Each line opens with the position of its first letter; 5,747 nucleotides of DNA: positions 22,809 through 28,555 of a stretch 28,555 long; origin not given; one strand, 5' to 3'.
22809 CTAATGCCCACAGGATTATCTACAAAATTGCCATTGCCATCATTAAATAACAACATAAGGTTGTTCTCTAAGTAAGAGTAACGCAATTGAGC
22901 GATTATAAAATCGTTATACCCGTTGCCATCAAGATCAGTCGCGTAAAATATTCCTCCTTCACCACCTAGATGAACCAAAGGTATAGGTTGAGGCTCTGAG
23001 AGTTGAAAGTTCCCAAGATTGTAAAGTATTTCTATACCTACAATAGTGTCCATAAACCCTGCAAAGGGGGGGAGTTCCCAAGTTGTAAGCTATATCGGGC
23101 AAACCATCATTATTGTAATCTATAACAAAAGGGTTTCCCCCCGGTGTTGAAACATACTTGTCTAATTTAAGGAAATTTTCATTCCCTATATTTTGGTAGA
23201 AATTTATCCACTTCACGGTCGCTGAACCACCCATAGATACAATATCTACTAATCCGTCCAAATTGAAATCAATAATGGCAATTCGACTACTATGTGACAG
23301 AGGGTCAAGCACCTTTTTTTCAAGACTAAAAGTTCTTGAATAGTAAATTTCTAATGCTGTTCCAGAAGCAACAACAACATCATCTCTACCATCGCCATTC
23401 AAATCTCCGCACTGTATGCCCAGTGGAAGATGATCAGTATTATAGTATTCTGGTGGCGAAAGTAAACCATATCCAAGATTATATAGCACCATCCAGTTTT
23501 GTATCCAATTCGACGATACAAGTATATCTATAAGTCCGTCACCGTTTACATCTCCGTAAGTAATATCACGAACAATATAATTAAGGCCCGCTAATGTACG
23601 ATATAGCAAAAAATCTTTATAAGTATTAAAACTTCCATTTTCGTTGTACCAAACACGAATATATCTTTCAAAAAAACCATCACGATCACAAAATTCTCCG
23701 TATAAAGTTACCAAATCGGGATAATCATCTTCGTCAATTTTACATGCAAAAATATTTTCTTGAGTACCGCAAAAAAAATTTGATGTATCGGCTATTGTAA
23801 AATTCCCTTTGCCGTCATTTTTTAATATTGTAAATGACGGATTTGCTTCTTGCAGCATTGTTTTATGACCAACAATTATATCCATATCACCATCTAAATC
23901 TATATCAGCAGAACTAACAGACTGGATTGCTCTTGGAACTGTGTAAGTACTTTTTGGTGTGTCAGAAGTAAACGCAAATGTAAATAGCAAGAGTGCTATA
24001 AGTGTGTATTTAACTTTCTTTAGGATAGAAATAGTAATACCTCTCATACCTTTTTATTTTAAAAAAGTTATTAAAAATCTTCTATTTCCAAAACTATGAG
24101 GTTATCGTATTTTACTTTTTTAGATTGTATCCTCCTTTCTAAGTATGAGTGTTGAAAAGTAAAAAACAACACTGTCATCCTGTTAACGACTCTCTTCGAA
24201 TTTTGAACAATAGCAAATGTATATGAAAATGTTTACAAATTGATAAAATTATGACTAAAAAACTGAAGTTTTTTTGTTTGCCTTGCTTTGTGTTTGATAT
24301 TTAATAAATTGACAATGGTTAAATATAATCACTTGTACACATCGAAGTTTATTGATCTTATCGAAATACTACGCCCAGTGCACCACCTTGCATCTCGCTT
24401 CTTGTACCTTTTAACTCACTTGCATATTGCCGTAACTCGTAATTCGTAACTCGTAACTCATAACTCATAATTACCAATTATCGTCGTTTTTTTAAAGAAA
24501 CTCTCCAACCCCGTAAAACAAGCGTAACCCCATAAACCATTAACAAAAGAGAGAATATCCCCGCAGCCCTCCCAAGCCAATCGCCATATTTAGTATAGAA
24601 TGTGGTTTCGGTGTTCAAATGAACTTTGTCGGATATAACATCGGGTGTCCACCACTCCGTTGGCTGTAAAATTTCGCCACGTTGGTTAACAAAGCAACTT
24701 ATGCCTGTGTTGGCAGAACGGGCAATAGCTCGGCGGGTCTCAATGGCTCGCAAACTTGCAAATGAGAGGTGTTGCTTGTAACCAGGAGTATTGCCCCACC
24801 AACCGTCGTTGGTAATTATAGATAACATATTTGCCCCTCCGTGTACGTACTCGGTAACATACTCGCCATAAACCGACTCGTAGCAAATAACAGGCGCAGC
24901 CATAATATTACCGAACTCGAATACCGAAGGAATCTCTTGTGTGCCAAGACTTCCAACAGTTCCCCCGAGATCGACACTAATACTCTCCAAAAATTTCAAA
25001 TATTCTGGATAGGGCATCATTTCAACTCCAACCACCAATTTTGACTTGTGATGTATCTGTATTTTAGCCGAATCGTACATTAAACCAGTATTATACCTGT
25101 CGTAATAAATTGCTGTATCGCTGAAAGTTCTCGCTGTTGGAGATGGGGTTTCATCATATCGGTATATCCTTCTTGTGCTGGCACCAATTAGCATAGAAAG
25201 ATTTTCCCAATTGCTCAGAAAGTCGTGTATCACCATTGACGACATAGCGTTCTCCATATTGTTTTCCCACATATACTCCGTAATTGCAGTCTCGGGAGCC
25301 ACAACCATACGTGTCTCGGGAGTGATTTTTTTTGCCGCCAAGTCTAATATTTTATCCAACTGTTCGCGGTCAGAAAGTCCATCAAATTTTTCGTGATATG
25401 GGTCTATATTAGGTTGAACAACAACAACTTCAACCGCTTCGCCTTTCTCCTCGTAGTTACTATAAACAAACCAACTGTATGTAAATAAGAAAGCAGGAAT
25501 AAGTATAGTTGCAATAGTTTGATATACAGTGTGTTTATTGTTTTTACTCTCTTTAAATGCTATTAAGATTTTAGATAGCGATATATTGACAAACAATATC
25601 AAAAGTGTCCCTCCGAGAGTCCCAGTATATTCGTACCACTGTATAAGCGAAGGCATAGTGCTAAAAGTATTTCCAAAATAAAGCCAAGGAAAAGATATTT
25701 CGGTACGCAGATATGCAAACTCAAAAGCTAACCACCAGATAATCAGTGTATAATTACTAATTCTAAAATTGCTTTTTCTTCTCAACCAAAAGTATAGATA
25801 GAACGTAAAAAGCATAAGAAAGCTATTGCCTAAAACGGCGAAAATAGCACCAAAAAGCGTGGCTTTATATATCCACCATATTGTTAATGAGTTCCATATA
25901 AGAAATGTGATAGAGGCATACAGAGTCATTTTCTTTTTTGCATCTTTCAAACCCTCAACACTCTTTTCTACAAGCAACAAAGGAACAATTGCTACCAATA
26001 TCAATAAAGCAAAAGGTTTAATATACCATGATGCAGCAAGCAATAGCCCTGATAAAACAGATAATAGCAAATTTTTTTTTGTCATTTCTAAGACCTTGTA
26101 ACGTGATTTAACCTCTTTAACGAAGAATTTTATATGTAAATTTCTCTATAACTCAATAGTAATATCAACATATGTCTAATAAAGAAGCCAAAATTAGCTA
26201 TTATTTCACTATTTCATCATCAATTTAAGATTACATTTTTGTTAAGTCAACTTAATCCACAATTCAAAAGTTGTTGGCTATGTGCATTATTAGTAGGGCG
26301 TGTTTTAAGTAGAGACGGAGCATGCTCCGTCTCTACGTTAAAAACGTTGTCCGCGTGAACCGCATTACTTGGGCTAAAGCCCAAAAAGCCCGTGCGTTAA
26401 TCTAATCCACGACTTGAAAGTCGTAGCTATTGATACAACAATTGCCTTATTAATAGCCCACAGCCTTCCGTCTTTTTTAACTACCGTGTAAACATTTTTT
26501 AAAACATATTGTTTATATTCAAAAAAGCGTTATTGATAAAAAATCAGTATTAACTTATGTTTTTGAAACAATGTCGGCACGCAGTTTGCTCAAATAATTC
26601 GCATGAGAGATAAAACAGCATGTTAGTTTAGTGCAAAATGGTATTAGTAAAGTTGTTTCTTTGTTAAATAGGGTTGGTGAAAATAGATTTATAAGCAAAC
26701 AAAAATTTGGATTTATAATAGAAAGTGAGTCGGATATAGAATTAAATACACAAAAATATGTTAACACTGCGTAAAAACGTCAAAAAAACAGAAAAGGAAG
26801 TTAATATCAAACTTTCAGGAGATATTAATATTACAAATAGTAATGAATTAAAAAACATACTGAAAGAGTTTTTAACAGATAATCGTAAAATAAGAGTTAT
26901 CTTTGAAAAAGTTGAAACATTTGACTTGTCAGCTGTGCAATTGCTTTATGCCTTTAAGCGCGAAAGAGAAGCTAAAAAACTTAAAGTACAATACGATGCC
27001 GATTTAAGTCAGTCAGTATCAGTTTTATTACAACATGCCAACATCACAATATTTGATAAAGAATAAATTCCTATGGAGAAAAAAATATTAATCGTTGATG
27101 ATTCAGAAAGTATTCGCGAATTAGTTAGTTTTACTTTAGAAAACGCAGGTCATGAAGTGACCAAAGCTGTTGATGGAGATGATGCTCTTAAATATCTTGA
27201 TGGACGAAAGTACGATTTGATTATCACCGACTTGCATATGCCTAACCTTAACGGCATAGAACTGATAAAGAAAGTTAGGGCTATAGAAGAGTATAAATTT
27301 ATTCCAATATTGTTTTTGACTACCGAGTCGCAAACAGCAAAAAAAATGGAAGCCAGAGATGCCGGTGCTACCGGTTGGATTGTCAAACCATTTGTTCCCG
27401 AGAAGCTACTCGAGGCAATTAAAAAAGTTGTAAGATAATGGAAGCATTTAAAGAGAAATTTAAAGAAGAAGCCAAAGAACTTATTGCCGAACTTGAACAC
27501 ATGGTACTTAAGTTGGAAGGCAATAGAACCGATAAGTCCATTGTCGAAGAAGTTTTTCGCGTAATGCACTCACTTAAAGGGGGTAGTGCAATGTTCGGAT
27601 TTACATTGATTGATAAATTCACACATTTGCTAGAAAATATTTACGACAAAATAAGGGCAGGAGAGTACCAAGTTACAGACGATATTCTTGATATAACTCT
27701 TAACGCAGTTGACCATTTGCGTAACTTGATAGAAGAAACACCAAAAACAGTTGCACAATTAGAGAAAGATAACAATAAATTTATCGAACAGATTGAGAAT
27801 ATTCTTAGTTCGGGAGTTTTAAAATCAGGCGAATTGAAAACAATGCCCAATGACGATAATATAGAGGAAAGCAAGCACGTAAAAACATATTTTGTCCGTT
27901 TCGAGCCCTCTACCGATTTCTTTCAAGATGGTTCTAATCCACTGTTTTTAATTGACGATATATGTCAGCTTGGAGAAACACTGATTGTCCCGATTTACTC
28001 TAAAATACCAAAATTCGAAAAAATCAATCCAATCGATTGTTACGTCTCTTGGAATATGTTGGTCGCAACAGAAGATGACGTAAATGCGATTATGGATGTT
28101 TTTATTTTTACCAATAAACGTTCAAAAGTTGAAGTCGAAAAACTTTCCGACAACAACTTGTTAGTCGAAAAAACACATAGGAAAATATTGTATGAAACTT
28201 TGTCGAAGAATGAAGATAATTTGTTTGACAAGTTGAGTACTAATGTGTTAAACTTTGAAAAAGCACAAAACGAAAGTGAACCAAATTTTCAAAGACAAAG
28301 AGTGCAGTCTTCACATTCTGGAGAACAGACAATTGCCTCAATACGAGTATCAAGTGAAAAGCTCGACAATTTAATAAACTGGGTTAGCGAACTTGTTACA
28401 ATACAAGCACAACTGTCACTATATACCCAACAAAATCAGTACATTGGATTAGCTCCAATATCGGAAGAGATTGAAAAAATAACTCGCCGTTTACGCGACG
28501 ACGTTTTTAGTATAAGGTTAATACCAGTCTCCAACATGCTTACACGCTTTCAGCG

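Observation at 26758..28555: STAS-cheY-cheA chemosensory operon in a Bacteroidota chromosome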

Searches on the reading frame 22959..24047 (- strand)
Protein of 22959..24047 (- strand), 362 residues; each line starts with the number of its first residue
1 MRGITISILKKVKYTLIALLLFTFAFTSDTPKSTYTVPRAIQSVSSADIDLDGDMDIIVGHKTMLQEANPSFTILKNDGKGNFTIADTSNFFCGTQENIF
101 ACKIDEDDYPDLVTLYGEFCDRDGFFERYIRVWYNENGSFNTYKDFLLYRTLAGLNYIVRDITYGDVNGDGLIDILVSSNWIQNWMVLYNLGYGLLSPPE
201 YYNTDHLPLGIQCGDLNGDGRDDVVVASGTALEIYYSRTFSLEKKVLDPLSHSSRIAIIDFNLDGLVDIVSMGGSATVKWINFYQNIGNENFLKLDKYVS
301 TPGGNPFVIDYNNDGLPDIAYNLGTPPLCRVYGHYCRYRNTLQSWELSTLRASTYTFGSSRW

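Call 3: search_protein_families(library=pfam, proteins=[window:22959-24047:-], max_evalue=0.01)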
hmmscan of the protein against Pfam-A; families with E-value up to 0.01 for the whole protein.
window:22959-24047:- (362 aa): 4 families
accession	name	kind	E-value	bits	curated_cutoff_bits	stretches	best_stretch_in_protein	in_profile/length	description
PF13517.12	FG-GAP_3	-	6.4e-29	100.8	26.9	5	166-226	1-61/61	FG-GAP-like repeat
PF01839.29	FG-GAP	-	3.4e-11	43.2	22.1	1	214-229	8-23/37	FG-GAP repeat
PF25292.1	Beta-prop_CGLA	-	0.00025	21.1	26.8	0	21-91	166-238/316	Lambda-carrageenase beta-propeller domain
PF16743.10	PliI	-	0.0066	16.6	27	0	155-179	55-79/123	Periplasmic lysozyme inhibitor of I-type lysozyme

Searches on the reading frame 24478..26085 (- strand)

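Call 3: search_protein_families(library=pfam, proteins=[window:24478-26085:-], max_evalue=0.01)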
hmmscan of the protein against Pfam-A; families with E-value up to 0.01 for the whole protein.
window:24478-26085:- (535 aa): 2 families
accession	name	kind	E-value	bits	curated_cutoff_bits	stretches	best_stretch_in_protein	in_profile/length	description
PF20154.4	LNT_N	-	4.1e-18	66.5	27.1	1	12-168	1-158/159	Apolipoprotein N-acyltransferase N-terminal domain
PF00795.27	CN_hydrolase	-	4.8e-17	62.6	23.2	1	223-492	5-250/256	Carbon-nitrogen hydrolase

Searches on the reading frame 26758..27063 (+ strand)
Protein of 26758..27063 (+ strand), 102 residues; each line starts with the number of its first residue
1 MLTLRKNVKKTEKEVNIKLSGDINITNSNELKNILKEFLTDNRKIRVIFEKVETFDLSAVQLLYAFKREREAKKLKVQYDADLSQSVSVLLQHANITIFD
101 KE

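Call 3: search_protein_families(library=pfam, proteins=[window:26758-27063:+], max_evalue=0.01)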
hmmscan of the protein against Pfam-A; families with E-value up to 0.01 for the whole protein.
window:26758-27063:+ (102 aa): 2 families
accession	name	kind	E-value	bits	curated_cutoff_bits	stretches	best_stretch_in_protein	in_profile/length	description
PF13466.11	STAS_2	-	4.4e-06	27.2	29.2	1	17-87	1-70/80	STAS domain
PF01740.26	STAS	-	0.00025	21.2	22.6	1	7-76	3-74/106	STAS domain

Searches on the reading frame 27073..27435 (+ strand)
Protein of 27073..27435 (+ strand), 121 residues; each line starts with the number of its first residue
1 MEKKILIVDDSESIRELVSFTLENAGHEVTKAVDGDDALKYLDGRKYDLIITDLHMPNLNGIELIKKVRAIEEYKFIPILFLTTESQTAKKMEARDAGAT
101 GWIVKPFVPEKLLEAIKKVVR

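Call 3: search_protein_families(library=pfam, proteins=[window:27073-27435:+], max_evalue=0.01)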
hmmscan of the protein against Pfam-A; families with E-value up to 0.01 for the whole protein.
window:27073-27435:+ (121 aa): 2 families
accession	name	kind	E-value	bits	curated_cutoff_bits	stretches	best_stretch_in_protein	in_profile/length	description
PF00072.30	Response_reg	-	4.7e-29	101.2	30.2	1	5-117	1-111/111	Response regulator receiver domain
PF23198.2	PDE8A_N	-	0.0024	18.2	29.6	1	5-91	13-100/147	PDE8A-like, N-terminal domain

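Call 43: search_solved_structures(query=window:27073-27435:+, max_evalue=1e-10, show_alignments=2)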
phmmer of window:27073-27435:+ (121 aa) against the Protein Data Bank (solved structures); distinct sequences matched with E-value up to 1e-10: 150 (the best 60 are shown).
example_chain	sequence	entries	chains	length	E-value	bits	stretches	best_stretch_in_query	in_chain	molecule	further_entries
4hnr_A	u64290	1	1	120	1e-34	122.3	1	4-119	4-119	Chemotaxis protein CheY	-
4h60_A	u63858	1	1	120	1e-34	122.3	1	4-119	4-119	Chemotaxis protein CheY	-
5t3y_A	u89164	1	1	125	3.3e-27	98.1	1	3-116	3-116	Two-component system response regulator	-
9xzo_A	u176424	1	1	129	1.4e-24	89.7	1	4-120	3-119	De novo protein M1X0B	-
4hns_A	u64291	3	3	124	3.6e-23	85.1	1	3-119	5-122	Chemotaxis protein CheY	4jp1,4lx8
3to5_A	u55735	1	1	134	4.5e-23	84.8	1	3-119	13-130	CheY homolog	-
3gwg_A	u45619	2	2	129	5e-23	84.7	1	3-119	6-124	Chemotaxis protein cheY homolog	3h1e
4hnq_A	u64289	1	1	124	6.9e-23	84.2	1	3-119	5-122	Chemotaxis protein CheY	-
1mvo_A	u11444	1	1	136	2e-22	82.7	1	1-121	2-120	PhoP response regulator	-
5chy_A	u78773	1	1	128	2e-22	82.7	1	2-119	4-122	CHEY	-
3h1g_A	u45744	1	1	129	2.6e-22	82.4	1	3-119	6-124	Chemotaxis protein cheY homolog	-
3myy_A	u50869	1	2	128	2.9e-22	82.2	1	2-119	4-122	Chemotaxis protein cheY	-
3oo0_A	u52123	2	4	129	3e-22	82.2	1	2-119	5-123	Chemotaxis protein CheY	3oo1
3h1f_A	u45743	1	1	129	6.6e-22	81.1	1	3-119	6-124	Chemotaxis protein cheY homolog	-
3olw_A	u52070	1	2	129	7.7e-22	80.8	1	2-119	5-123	Chemotaxis protein CheY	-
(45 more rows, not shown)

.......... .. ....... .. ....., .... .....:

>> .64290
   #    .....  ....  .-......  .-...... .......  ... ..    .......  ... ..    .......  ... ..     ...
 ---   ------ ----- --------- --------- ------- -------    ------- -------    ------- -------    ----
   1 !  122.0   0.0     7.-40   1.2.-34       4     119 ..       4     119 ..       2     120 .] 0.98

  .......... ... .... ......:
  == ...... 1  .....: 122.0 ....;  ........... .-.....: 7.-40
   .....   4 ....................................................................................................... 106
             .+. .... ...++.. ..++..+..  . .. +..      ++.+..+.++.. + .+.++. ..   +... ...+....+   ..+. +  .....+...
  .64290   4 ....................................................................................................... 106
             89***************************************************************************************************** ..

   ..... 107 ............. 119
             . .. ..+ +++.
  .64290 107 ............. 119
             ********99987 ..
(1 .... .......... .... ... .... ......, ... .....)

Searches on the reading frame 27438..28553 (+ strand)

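Call 3: search_protein_families(library=pfam, proteins=[window:27438-28553:+], max_evalue=0.01)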
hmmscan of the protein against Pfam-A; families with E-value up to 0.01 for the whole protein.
window:27438-28553:+ (372 aa): 3 families
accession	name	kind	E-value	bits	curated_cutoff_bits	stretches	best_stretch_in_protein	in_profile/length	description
PF01627.28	Hpt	-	2.6e-14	53.6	24.6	1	6-98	4-78/84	Hpt domain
PF02895.20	H-kinase_dim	-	8.3e-09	36.2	23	1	301-359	3-68/68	Signal transducing histidine kinase, homodimeric domain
PF09602.15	PhaP_Bmeg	-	0.0034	17.8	28.3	1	78-144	26-92/168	Polyhydroxyalkanoic acid inclusion protein (PhaP_Bmeg)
